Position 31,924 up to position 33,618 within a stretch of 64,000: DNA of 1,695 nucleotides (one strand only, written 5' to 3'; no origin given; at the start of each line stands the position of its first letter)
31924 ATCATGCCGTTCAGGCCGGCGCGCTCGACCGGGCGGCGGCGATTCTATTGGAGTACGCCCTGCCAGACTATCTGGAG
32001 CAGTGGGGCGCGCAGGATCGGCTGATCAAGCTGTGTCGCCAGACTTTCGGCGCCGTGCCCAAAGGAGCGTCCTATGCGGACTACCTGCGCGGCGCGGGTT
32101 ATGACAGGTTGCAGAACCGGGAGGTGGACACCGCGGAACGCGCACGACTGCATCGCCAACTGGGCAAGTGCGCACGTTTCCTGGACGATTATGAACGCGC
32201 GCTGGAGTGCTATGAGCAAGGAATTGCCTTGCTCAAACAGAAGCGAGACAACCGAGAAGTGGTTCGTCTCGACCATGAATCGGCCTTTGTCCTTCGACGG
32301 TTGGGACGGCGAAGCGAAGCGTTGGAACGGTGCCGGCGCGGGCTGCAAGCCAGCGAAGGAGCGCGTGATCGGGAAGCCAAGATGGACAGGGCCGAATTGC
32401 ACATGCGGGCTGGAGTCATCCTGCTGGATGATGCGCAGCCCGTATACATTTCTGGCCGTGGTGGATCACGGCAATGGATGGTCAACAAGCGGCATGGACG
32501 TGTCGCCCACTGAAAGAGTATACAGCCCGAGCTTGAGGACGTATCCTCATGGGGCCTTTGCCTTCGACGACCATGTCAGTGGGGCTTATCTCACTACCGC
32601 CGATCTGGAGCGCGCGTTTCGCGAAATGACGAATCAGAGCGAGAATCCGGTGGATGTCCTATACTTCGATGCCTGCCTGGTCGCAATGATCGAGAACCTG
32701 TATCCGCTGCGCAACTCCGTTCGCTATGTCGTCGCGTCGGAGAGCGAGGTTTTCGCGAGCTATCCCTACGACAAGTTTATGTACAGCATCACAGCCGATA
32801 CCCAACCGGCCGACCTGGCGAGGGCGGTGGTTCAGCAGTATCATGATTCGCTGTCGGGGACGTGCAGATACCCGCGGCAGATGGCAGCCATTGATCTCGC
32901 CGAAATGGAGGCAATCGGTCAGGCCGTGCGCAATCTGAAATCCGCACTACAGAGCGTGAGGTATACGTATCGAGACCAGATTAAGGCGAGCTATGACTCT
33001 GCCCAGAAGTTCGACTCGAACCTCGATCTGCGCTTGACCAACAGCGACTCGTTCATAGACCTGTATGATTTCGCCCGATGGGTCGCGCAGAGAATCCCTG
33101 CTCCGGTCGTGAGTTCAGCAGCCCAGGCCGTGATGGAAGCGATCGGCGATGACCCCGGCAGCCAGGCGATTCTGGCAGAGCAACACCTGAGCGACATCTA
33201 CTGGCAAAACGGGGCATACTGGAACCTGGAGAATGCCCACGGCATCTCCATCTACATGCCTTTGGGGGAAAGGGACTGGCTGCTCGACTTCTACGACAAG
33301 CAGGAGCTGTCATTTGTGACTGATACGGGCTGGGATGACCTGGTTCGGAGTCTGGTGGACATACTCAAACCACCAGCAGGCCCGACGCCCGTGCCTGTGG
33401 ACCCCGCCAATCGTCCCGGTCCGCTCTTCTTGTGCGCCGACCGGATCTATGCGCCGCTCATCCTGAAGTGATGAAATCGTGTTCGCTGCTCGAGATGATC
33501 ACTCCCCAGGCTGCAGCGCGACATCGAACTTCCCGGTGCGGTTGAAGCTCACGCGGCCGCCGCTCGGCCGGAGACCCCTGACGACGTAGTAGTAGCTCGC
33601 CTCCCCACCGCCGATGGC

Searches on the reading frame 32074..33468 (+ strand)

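Call 91: search_protein_families(library=pfam, proteins=[window:32074-33468:+], max_evalue=0.00001)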
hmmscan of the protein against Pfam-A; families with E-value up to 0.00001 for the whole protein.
window:32074-33468:+ (465 aa): 1 family
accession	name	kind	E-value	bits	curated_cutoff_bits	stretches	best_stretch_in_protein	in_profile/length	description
PF03415.19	Peptidase_C11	-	3.4e-26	93.1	25.8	1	129-424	93-356/359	Clostripain family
